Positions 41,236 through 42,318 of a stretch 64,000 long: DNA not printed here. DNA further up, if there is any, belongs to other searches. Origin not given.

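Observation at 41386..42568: Translationally coupled HipA-like phosphotransferase + DUF3037 two-gene module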

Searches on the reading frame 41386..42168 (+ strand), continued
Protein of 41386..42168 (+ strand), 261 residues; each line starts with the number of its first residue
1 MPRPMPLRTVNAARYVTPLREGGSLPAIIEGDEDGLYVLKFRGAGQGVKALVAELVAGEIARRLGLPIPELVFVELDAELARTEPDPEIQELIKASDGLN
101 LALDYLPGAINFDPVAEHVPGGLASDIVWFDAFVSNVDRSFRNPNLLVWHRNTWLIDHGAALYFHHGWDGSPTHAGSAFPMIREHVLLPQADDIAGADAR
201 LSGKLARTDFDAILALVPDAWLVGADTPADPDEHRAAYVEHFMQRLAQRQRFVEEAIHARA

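Call 66: get_annotated_region(hit=H10, flank=6000)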
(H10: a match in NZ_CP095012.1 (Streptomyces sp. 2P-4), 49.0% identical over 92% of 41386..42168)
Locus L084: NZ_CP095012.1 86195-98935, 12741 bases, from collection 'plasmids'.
description: Streptomyces sp. 2P-4 plasmid unnamed1, complete sequence
organism: Streptomyces sp. 2P-4 (NCBI taxid 2931974)
taxonomy: Bacteria; Actinomycetota; Actinomycetes; Kitasatosporales; Streptomycetaceae; Streptomyces; Streptomyces sp. 2P-4
host: -; source: cell culture,mudflats; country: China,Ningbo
typing (MOB-suite, as given by PLSDB): non-mobilizable
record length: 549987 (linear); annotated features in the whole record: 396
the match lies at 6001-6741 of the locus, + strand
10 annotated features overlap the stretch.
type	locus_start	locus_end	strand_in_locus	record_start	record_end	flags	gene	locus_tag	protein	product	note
CDS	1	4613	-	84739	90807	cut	-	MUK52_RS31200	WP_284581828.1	beta-ketoacyl synthase N-terminal-like domain-containing protein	-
CDS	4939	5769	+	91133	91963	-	-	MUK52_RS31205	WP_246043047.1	4'-phosphopantetheinyl transferase superfamily protein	-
CDS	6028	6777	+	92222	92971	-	-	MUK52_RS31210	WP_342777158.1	HipA family kinase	-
CDS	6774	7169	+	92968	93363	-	-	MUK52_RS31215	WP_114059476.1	DUF3037 domain-containing protein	-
CDS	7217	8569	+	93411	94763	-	ccrA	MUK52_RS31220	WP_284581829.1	crotonyl-CoA carboxylase/reductase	-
CDS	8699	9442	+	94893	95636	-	-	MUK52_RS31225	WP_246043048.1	TetR/AcrR family transcriptional regulator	GO:0006355 - regulation of DNA-templated transcription [Evidence IEA]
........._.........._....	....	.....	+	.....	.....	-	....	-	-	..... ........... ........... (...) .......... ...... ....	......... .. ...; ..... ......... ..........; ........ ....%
CDS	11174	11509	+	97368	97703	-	-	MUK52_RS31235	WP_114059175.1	DUF6204 family protein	-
CDS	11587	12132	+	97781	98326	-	-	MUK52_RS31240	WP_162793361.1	DUF2087 domain-containing protein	-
CDS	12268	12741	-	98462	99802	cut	-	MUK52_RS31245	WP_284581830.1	acyltransferase domain-containing protein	-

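Call 67: get_annotated_region(hit=H12, flank=6000)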
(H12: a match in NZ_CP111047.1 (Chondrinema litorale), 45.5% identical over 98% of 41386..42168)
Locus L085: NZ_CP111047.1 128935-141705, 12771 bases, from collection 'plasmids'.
description: Chondrinema litorale strain WSW3-B12 plasmid unnamed5, complete sequence
organism: Chondrinema litorale (NCBI taxid 2994555)
taxonomy: Bacteria; Bacteroidota; Cytophagia; Cytophagales; Flammeovirgaceae; Chondrinema; Chondrinema litorale
host: -; source: Seaweed,red alga; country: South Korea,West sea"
typing (MOB-suite, as given by PLSDB): non-mobilizable
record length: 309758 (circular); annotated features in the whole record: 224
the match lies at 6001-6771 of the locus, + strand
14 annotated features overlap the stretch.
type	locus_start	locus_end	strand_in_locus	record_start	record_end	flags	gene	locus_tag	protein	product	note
CDS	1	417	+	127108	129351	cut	-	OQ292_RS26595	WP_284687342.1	ATP-binding protein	-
CDS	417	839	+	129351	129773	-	-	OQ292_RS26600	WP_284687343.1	response regulator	GO:0000160 - phosphorelay signal transduction system [Evidence IEA]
CDS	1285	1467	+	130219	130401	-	-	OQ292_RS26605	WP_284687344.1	hypothetical protein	-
CDS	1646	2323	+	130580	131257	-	-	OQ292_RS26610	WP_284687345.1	DUF4956 domain-containing protein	-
CDS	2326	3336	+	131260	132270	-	-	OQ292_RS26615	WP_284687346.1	HlyD family efflux transporter periplasmic adaptor subunit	-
CDS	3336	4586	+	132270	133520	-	-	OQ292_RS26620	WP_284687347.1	hypothetical protein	-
CDS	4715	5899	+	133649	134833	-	-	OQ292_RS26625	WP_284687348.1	alpha-hydroxy acid oxidase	-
CDS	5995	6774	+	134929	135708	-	-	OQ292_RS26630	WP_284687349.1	HipA family kinase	-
CDS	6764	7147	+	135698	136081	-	-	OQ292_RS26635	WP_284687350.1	DUF3037 domain-containing protein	-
CDS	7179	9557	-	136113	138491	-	-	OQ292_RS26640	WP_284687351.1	TonB-dependent receptor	-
CDS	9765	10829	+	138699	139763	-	-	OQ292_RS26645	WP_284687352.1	histidine kinase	GO:0000160 - phosphorelay signal transduction system [Evidence IEA]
CDS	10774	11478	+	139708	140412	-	-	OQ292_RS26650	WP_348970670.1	LytTR family DNA-binding domain-containing protein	-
CDS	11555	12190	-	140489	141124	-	-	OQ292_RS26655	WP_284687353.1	thioredoxin family protein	-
CDS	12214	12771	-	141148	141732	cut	-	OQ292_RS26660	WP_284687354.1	TlpA family protein disulfide reductase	-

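Call 68: search_protein_families(library=pfam, proteins=[L051:4902-5957:+, L051:2826-3419:+, L066:4216-4680:+, L064:3596-4627:-, L054:7506-9407:-, L063:9816-10670:+, L051:10780-11769:+, L011:5326-5958:-, L027:7319-7786:+, L001:7290-8936:+], max_evalue=0.001)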
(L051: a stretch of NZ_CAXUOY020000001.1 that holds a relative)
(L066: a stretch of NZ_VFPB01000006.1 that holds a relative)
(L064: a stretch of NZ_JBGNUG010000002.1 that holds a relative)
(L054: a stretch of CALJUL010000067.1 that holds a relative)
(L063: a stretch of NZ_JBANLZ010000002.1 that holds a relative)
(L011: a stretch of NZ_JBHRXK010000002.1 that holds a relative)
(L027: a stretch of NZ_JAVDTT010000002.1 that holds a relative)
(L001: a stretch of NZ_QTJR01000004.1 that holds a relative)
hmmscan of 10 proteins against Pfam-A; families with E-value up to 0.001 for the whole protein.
L051:4902-5957:+ (352 aa): 1 family
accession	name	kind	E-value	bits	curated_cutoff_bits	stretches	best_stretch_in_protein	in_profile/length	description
PF01544.23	CorA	-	4.8e-48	164.4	27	1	51-345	2-292/292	CorA-like Mg2+ transporter protein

L051:2826-3419:+ (198 aa): 1 family
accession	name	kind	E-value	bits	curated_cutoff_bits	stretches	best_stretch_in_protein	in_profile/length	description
PF11454.13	DUF3016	-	4.6e-48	163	25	1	49-185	1-138/139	Protein of unknown function (DUF3016)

L066:4216-4680:+ (155 aa): 2 families
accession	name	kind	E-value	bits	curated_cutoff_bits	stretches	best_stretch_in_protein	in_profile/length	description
PF01641.26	SelR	-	5.9e-48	162.1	24.9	1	21-135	1-116/116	SelR domain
PF24046.1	At4g08330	-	0.00015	22.2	27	0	77-124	53-103/129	At4g08330 beta-tent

L064:3596-4627:- (344 aa): 1 family
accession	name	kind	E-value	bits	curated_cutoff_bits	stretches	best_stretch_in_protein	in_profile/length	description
PF00248.27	Aldo_ket_red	-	1.3e-72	244.8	24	1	16-321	2-289/291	Aldo/keto reductase family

L054:7506-9407:- (634 aa): 1 family
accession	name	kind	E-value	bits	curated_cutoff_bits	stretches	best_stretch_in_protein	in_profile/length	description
PF05569.17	Peptidase_M56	-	7.2e-50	170.3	31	1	36-326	4-296/296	BlaR1 peptidase M56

L063:9816-10670:+ (285 aa): 2 families
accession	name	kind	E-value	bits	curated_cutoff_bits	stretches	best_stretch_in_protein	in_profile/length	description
PF20560.3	MotA_N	-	5.5e-33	113.5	27.3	1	5-94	1-91/91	Motility protein A N-terminal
PF01618.21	MotA_ExbB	-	1.1e-12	48.3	22.9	1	129-240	12-126/127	MotA/TolQ/ExbB proton channel family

L051:10780-11769:+ (330 aa): 2 families
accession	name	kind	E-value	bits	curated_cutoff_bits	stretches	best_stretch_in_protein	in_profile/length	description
PF13677.11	MotB_plug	-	6.1e-20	71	24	1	14-65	5-57/58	Membrane MotB of proton-channel complex MotA/MotB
PF00691.25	OmpA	-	9.6e-14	52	27.2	1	175-267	1-91/98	OmpA family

L011:5326-5958:- (211 aa): 1 family
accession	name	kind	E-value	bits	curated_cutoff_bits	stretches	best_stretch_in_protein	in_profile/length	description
PF20335.4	DUF6630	-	6e-31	108.4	27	1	59-206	2-157/158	Domain of unknown function (DUF6630)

L027:7319-7786:+ (156 aa): 0 families

L001:7290-8936:+ (549 aa): 2 families
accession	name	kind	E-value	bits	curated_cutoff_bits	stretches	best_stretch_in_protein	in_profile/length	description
PF13360.13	PQQ_2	-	4.3e-22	79.4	27.6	3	303-465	68-232/233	Outer membrane protein assembly factor BamB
PF13570.13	Beta-prop_ACSF4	-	1.9e-06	28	133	0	233-371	73-205/329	Beta-alanine-activating enzyme, beta-propeller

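Call 77: search_protein_families(library=padloc, proteins=[L081:3965-4711:+, L081:4711-5535:+], max_evalue=0.01)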
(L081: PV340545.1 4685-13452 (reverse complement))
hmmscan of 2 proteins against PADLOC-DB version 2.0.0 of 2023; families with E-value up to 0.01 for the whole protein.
L081:3965-4711:+ (249 aa): 2 families
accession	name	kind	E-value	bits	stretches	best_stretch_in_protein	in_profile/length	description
PDLC04766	PDC-M66A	-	6e-15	53.2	1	12-170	11-174/270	-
PDLC00291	PtuA1|PtuA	-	0.0056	13.3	1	106-225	374-489/773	AAA ATPase domain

L081:4711-5535:+ (275 aa): 1 family
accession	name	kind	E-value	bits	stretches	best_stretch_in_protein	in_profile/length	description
PDLC04767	PDC-M66B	-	3.8e-16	57.4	1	7-271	6-271/281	-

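Call 78: search_solved_structures(query=L081:3965-4711:+, max_evalue=1, show_alignments=1)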
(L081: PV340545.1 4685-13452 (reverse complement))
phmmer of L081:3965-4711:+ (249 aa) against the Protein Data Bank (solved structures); distinct sequences matched with E-value up to 1: 1.
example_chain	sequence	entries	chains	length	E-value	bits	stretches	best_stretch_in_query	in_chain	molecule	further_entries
4c75_A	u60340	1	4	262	0.78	12.2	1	59-110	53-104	BETA-LACTAMASE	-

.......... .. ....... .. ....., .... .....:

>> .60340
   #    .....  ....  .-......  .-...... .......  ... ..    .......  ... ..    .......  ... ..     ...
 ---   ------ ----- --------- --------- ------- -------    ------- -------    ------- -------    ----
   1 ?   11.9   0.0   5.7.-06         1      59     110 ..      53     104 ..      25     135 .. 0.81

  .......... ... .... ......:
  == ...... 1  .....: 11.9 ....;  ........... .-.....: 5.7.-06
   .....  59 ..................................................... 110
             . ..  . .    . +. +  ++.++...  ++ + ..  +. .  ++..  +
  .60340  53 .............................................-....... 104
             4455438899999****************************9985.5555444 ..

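Call 79: get_annotated_region(hit=H4, flank=2500)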
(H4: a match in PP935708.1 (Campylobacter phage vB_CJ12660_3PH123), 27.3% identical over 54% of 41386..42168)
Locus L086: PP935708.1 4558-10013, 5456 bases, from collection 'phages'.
description: Campylobacter phage vB_CJ12660_3PH123, complete genome.
organism: Campylobacter phage vB_CJ12660_3PH123 (NCBI taxid 3236702)
taxonomy: Viruses
host: Campylobacter jejuni NCTC 12660; source: poultry droppings; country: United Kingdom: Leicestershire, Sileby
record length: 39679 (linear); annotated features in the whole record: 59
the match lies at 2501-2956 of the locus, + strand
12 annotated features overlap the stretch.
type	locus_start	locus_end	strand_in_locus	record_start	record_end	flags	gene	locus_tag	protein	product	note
CDS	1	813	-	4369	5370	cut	-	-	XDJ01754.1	hypothetical protein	rasttk_feature_annotation_tool=annotate_proteins_km e r_v2; rasttk_feature_creation_tool=/opt/patric- ...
CDS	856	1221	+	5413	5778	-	-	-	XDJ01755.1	hypothetical protein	rasttk_feature_annotation_tool=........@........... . g; rasttk_feature_creation_tool=/opt/patric- ...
CDS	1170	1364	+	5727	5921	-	-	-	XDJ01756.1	hypothetical protein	rasttk_feature_annotation_tool=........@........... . g; rasttk_feature_creation_tool=/opt/patric- ...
CDS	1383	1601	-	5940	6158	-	-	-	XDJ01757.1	hypothetical protein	rasttk_feature_annotation_tool=annotate_proteins_km e r_v2; rasttk_feature_creation_tool=/opt/patric- ...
CDS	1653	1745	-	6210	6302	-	-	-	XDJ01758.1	hypothetical protein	rasttk_feature_annotation_tool=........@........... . g; rasttk_feature_creation_tool=/opt/patric- ...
CDS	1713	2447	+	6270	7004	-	-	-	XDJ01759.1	putative repressor protein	rasttk_feature_annotation_tool=annotate_proteins_km e r_v2; rasttk_feature_creation_tool=/opt/patric- ...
CDS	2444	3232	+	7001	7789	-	-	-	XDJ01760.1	hypothetical protein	rasttk_feature_annotation_tool=annotate_proteins_km e r_v2; rasttk_feature_creation_tool=/opt/patric- ...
CDS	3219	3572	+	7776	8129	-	-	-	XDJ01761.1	hypothetical protein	rasttk_feature_annotation_tool=annotate_proteins_km e r_v2; rasttk_feature_creation_tool=/opt/patric- ...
CDS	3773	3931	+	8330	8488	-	-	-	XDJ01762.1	hypothetical protein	rasttk_feature_annotation_tool=annotate_proteins_km e r_v2; rasttk_feature_creation_tool=/opt/patric- ...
CDS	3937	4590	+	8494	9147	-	-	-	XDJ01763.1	DNA/RNA non-specific endonuclease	rasttk_feature_annotation_tool=annotate_proteins_km e r_v2; rasttk_feature_creation_tool=/opt/patric- ...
CDS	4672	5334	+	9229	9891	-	-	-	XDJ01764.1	hypothetical protein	rasttk_feature_annotation_tool=annotate_proteins_km e r_v2; rasttk_feature_creation_tool=/opt/patric- ...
CDS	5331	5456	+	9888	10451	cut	-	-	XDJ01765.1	hypothetical protein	rasttk_feature_annotation_tool=annotate_proteins_km e r_v2; rasttk_feature_creation_tool=/opt/patric- ...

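Call 80: search_protein_families(library=pfam, proteins=[L086:2444-3229:+, L086:3219-3569:+], max_evalue=1)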
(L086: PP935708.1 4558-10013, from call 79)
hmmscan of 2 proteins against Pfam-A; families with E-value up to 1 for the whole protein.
L086:2444-3229:+ (262 aa): 3 families
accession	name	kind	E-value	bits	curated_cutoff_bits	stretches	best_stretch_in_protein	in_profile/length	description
PF20613.4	HipA_2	-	9.5e-10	38.6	27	1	10-244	1-218/240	HipA-like kinase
PF00454.33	PI3_PI4_kinase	-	0.0042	17.5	27.1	1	135-172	137-174/241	Phosphatidylinositol 3- and 4-kinase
PF00069.31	Pkinase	-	0.48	10.2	31.7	1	147-173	122-148/263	Protein kinase domain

L086:3219-3569:+ (117 aa): 1 family
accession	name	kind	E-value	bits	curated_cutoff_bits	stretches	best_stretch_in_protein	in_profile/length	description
PF11236.13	DUF3037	-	0.00018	22.2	22.6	1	6-74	1-69/118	Protein of unknown function (DUF3037)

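Call 89: find_related_loci(query=A2, collection=viral_contigs, flank=4000)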
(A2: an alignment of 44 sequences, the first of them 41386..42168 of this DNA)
Query A2 (261 aa) in viral_contigs; peptide patterns used: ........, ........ (x = any residue, [..] = any of these).
11 stretches matched a pattern, but none encodes a relative of the query by tblastn (E <= 1e-3).
